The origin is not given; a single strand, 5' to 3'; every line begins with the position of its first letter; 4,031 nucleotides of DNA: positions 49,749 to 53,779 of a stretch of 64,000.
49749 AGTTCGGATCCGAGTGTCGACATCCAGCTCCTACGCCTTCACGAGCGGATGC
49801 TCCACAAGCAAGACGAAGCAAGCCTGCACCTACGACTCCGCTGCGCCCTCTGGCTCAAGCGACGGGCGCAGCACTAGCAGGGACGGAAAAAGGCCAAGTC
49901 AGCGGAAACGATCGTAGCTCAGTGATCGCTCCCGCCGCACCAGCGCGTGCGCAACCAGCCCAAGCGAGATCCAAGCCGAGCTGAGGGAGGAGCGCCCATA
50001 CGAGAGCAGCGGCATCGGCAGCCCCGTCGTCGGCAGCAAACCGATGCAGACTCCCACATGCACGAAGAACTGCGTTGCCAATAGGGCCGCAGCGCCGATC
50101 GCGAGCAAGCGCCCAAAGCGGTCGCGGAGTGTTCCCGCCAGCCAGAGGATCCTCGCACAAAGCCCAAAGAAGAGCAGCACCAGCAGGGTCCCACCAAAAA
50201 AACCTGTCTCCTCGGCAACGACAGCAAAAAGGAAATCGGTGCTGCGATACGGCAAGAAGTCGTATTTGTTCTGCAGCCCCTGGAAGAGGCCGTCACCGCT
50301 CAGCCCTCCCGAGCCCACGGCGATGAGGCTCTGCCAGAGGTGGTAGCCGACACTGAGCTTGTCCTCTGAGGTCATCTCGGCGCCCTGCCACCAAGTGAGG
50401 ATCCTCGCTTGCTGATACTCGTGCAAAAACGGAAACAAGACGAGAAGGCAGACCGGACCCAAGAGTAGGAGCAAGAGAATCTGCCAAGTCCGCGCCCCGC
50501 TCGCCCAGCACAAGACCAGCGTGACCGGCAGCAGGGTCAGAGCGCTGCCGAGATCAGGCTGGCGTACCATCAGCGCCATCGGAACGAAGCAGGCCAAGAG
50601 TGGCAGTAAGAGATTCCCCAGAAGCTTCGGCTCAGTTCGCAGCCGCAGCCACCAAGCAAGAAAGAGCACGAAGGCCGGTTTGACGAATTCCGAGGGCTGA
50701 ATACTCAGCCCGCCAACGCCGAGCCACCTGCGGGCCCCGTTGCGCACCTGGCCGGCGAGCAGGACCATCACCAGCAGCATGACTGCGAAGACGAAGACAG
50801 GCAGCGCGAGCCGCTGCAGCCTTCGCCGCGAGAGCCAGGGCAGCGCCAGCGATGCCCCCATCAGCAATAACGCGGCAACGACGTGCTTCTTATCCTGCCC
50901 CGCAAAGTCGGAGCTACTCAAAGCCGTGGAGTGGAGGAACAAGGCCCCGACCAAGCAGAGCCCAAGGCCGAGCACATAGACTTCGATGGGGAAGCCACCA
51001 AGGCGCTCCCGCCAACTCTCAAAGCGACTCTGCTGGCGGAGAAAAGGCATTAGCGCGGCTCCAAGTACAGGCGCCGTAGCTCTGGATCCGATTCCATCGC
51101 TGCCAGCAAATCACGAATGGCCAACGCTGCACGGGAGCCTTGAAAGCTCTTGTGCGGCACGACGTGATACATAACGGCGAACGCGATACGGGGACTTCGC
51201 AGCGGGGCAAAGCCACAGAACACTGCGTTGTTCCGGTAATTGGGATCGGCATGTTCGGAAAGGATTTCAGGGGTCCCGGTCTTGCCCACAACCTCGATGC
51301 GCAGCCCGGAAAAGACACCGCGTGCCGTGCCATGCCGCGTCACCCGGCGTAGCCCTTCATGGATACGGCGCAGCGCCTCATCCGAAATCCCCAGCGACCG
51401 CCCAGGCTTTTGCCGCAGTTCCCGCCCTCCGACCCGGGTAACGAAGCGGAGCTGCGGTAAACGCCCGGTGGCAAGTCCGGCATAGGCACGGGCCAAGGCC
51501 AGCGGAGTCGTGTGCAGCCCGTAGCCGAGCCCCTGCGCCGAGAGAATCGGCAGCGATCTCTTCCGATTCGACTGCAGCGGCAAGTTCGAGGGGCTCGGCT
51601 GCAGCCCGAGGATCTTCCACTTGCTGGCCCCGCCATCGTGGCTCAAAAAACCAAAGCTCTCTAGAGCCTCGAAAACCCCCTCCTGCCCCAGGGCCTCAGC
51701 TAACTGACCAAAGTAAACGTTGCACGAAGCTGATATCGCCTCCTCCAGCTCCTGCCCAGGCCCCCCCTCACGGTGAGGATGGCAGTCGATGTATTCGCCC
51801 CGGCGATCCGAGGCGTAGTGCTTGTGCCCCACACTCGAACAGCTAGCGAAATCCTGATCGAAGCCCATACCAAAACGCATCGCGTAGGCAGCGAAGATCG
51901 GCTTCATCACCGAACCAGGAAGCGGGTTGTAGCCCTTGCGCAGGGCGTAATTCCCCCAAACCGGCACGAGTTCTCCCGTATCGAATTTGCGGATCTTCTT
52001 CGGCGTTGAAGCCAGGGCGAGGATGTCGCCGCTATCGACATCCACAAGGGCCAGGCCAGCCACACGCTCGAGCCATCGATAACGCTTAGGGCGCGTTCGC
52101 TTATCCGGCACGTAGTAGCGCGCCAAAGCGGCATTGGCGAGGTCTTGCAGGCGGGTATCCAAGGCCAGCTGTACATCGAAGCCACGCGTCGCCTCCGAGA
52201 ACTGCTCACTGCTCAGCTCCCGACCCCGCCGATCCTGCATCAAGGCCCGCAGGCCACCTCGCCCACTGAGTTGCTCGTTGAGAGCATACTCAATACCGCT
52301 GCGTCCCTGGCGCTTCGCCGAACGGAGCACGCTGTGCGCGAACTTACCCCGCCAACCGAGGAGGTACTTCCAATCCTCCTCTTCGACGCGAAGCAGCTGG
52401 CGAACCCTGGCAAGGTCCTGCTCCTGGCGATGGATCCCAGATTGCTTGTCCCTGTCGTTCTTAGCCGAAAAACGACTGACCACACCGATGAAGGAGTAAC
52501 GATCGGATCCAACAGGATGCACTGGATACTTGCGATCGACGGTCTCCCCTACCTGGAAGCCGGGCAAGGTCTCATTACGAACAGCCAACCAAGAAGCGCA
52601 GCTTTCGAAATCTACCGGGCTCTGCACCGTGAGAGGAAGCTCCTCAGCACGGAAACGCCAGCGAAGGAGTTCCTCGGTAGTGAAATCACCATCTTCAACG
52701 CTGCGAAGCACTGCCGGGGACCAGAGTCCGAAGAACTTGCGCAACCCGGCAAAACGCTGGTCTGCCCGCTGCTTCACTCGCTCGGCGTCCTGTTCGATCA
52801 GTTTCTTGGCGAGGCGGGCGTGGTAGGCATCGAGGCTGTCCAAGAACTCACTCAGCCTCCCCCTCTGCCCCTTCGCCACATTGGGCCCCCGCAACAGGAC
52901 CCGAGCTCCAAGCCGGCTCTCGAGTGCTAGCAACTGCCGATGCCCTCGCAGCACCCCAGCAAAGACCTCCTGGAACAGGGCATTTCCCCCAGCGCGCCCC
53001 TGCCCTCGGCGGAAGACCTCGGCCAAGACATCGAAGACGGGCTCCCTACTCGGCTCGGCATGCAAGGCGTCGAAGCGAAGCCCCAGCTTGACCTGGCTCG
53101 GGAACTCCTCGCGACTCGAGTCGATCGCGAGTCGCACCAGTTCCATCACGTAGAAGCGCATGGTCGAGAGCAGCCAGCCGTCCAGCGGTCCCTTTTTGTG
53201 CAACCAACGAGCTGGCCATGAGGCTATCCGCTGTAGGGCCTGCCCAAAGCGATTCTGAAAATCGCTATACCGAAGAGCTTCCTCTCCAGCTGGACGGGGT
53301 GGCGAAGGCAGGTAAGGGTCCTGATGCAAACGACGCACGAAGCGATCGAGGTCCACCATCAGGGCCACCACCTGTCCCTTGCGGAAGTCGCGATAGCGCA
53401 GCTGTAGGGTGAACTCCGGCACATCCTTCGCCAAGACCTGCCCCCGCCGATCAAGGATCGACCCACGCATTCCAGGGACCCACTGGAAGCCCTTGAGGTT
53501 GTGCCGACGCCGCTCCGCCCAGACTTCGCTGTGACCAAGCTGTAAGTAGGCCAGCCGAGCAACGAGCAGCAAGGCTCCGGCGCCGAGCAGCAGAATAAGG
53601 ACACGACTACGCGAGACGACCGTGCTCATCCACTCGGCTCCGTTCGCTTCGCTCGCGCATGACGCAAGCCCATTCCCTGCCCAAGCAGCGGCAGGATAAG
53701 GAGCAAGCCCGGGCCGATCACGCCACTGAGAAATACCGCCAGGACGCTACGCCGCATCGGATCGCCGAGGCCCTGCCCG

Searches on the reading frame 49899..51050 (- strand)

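Call 44: search_protein_families(library=pfam, proteins=[window:49899-51050:-], max_evalue=0.00001)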
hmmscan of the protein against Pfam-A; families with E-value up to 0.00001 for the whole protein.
window:49899-51050:- (383 aa): 1 family
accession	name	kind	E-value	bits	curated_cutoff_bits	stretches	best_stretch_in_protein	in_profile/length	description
PF01098.24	FTSW_RODA_SPOVE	-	5.9e-86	289.1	26.4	1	31-370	10-351/356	Cell cycle protein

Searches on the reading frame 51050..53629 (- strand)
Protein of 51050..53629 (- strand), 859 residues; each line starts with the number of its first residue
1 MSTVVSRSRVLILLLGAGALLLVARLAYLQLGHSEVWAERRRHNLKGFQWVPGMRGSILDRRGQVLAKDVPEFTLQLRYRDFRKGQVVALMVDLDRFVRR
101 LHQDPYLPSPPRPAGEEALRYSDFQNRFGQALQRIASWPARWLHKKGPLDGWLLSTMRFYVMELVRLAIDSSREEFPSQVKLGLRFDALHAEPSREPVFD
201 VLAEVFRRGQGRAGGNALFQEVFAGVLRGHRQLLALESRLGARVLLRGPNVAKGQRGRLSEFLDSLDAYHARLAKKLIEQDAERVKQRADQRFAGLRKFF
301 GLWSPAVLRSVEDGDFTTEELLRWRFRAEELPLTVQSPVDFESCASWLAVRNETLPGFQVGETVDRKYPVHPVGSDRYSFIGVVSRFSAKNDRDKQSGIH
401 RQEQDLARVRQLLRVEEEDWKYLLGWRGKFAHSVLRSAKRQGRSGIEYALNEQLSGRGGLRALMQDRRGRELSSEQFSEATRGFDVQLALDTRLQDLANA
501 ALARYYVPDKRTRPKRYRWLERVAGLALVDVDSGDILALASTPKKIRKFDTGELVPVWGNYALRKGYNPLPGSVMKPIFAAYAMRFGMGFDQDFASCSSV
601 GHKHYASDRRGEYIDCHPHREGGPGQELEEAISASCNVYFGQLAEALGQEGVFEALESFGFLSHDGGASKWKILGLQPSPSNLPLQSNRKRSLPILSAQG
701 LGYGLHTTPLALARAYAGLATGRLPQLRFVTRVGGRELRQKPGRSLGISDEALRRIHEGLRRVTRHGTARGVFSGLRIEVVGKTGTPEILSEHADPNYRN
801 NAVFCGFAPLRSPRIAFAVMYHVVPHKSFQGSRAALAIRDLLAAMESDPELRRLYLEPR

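Call 44: search_protein_families(library=pfam, proteins=[window:51050-53629:-], max_evalue=0.00001)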
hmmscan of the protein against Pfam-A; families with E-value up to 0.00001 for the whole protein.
window:51050-53629:- (859 aa): 2 families
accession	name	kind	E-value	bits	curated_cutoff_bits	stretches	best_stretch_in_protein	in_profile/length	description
PF00905.27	Transpeptidase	-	1.7e-33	116.6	22.1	1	527-837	4-293/299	Penicillin binding protein transpeptidase domain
PF03717.20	PBP_dimer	-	1.3e-12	49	24.4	0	331-474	74-178/180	Penicillin-binding Protein dimerisation domain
